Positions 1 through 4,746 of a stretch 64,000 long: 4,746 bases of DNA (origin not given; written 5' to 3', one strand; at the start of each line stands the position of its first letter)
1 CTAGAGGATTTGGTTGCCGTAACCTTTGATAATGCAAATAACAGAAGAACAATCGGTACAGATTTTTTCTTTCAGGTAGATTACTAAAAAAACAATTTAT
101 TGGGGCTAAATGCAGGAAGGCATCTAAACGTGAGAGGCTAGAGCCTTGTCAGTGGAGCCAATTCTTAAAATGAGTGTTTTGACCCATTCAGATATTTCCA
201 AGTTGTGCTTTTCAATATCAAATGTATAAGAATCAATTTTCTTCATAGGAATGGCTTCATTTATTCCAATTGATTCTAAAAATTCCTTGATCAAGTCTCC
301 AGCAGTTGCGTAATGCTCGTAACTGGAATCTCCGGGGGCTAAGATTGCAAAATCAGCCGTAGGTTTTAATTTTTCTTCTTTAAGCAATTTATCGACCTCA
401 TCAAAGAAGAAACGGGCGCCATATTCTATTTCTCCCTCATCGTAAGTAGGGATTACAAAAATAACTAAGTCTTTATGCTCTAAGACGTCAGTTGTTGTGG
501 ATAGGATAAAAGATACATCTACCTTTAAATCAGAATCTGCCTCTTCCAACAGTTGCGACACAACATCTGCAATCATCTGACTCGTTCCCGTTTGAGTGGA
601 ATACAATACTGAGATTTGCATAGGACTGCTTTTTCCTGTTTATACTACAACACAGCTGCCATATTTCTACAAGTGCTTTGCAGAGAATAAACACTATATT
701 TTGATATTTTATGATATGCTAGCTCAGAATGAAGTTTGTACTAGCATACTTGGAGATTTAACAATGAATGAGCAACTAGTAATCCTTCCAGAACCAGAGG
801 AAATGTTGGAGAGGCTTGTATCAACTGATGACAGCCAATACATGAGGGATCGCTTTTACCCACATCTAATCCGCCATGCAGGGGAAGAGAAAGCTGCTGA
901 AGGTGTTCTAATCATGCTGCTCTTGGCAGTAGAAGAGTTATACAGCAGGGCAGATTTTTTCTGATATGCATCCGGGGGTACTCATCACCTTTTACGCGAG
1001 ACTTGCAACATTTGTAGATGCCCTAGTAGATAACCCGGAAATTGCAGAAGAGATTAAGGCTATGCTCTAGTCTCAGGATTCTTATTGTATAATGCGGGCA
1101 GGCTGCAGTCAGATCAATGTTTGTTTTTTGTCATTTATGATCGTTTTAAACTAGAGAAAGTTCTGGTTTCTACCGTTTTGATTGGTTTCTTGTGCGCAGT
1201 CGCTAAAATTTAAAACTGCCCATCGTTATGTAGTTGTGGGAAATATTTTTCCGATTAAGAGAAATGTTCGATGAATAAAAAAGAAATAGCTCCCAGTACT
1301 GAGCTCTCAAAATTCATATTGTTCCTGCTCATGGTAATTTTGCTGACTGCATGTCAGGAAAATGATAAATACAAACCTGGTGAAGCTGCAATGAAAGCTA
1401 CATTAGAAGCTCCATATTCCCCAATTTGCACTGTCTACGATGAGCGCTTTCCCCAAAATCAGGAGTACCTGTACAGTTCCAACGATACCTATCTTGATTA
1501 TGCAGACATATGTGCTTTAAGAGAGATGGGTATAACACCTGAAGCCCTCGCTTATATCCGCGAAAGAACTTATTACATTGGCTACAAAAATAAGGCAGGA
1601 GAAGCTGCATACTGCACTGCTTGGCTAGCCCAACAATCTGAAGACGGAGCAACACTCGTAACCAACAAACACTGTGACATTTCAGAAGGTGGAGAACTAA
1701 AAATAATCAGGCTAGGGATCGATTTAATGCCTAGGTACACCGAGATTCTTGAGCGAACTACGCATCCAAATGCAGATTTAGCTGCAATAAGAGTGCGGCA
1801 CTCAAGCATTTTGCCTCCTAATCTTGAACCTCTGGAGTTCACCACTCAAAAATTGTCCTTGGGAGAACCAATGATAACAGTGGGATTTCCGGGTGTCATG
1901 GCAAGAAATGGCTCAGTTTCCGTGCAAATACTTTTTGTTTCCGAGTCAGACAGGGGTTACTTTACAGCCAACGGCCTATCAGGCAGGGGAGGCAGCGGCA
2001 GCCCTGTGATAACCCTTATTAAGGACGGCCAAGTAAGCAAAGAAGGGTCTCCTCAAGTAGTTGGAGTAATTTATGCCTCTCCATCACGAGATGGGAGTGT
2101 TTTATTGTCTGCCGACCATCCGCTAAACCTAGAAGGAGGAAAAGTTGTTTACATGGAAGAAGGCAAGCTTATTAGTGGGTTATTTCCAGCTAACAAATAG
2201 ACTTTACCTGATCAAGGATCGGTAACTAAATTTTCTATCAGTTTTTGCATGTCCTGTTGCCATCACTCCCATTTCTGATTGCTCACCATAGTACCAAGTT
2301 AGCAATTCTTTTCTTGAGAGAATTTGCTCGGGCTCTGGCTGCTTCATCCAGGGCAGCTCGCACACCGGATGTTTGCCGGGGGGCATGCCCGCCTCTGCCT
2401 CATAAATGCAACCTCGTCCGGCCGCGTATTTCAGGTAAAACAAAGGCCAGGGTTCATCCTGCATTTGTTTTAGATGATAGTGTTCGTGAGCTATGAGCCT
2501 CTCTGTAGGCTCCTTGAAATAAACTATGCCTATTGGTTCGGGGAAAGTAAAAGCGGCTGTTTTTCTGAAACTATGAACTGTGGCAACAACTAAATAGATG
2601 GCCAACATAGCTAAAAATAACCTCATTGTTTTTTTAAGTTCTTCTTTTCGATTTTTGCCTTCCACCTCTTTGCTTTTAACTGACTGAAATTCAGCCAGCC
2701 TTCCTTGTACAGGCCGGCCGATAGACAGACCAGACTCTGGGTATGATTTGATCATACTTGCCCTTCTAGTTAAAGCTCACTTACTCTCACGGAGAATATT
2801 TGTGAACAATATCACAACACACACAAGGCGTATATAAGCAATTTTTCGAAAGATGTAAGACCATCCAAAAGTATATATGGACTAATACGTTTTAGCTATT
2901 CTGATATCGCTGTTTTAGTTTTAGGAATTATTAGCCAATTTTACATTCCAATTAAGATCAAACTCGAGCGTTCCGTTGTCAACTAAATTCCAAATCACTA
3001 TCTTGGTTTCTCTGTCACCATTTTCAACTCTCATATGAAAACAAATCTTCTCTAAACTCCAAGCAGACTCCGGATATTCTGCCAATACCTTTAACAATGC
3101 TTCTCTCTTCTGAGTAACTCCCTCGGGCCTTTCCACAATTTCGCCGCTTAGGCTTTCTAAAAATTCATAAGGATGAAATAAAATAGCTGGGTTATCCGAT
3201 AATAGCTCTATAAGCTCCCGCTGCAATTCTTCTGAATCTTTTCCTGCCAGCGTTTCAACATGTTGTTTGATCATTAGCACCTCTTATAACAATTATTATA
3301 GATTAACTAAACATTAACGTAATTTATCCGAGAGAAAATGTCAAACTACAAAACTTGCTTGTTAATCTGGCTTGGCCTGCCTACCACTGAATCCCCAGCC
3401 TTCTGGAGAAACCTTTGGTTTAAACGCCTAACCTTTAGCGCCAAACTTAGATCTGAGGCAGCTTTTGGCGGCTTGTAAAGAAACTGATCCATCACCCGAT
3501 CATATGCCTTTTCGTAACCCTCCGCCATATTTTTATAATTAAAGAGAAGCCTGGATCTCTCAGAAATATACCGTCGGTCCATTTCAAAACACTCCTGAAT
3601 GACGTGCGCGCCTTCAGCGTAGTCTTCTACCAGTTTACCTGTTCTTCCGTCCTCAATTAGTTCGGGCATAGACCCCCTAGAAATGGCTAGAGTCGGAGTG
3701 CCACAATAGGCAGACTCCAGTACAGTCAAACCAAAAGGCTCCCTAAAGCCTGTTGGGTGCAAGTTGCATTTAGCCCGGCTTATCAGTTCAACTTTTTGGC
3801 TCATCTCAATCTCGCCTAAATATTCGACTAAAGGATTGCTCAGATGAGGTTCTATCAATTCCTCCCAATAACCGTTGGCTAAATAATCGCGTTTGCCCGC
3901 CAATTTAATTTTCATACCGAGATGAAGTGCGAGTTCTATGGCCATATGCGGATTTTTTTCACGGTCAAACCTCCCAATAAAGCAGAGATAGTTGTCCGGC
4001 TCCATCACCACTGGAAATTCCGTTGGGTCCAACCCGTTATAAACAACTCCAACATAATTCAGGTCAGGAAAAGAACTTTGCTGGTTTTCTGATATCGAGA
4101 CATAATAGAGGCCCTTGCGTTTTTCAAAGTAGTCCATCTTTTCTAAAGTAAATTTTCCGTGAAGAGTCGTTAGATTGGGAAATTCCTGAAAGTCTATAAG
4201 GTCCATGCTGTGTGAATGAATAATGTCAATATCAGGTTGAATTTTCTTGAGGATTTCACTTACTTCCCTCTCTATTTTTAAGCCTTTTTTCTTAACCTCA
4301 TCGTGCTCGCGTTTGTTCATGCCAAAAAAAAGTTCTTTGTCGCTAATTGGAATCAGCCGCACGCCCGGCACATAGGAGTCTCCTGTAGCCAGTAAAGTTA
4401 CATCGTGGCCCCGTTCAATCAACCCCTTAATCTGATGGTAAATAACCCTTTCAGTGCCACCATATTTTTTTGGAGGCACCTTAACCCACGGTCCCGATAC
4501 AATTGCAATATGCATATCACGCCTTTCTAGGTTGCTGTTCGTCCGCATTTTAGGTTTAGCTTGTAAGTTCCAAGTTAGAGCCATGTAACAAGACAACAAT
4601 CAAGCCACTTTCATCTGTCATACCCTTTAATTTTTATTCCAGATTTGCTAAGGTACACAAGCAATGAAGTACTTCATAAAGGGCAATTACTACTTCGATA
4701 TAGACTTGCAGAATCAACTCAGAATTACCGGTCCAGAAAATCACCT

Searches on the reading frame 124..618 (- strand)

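Call 67: search_protein_families(library=pfam, proteins=[window:124-618:-], max_evalue=0.001)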
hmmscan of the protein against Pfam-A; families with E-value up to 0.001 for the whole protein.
window:124-618:- (164 aa): 1 family
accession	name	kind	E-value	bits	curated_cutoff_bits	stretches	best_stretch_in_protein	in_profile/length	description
PF00258.30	Flavodoxin_1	-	6.2e-18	65.8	25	1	4-129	1-128/143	Flavodoxin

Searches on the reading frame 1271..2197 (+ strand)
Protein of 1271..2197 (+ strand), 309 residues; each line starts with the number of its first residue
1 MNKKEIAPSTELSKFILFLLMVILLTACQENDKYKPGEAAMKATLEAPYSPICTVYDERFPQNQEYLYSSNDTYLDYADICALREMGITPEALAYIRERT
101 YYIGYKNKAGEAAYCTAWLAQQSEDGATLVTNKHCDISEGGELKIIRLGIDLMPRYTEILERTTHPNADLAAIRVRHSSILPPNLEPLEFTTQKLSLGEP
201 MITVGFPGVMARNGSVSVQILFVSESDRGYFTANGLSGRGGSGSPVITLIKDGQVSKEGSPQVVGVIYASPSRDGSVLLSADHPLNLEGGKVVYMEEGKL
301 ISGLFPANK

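Call 44: search_protein_families(library=pfam, alignment_id=A6, max_evalue=0.00001)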
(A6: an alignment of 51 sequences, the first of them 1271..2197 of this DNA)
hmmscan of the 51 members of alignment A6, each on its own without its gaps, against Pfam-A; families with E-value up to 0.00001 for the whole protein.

A. member 1, window:1271-2197:+ (309 aa): 1 family
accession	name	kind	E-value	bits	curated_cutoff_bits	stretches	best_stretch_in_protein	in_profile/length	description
PF13365.12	Trypsin_2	-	1.2e-06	29.7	27.6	1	124-254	8-140/144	Trypsin-like peptidase domain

B. families by the number of members that match (of 51 scanned): 57 families (the first 25 are shown)
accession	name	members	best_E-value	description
PF06182.17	ABC2_membrane_6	4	3.1e-39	ABC-2 family transporter protein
PF00005.33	ABC_tran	2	2.1e-35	ABC transporter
PF13304.12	AAA_21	2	4.4e-14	AAA domain, putative AbiEii toxin, Type IV TA system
PF00154.27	RecA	1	5.2e-129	recA bacterial DNA recombination protein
PF00344.25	SecY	1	1.5e-100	SecY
PF00580.27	UvrD-helicase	1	1.3e-64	UvrD/REP helicase N-terminal domain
PF09903.14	DUF2130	1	1.9e-64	Uncharacterized protein conserved in bacteria (DUF2130)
PF02646.22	RmuC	1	1.5e-58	RmuC family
PF03462.23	PCRF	1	4.5e-48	PCRF domain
PF00572.24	Ribosomal_L13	1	2.7e-45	Ribosomal protein L13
PF00160.26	Pro_isomerase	1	4.6e-44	Cyclophilin type peptidyl-prolyl cis-trans isomerase/CLD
PF13361.12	UvrD_C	1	3e-38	UvrD-like helicase C-terminal domain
PF00406.28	ADK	1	1.1e-36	Adenylate kinase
PF00535.33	Glycos_transf_2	1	5e-35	Glycosyl transferase family 2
PF00411.24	Ribosomal_S11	1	3.4e-34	Ribosomal protein S11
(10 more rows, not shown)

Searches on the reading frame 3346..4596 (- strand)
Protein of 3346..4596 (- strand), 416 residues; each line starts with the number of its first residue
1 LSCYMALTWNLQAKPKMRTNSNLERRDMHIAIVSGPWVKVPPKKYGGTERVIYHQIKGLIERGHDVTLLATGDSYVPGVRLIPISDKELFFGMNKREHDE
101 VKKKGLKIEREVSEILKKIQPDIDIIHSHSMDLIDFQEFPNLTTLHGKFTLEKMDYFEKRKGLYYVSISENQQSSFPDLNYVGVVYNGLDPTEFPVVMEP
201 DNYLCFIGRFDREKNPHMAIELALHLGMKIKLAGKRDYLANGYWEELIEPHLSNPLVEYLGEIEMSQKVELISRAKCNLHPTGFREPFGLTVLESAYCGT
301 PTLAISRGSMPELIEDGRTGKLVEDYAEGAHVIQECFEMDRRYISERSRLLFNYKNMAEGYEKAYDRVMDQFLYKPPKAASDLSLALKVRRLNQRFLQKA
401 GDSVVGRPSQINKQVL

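Call 67: search_protein_families(library=pfam, proteins=[window:3346-4596:-], max_evalue=0.001)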
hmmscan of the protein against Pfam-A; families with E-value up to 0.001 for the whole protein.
window:3346-4596:- (416 aa): 5 families
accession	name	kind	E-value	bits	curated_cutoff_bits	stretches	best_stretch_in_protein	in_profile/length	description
PF00534.26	Glycos_transf_1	-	2.5e-19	69.9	26.4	1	199-328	13-147/172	Glycosyl transferases group 1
PF13692.12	Glyco_trans_1_4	-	3.4e-14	53.7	27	1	203-335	3-138/142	Glycosyl transferases group 1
PF13439.12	Glyco_transf_4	-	2.8e-09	37.7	28.5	1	45-166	1-123/170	Glycosyltransferase Family 4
PF13524.12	Glyco_trans_1_2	-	5.7e-05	23.5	25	1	226-338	13-113/144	Glycosyl transferase-like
PF13579.12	Glyco_trans_4_4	-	0.00091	20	29.7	0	46-130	1-79/158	Glycosyl transferase 4-like domain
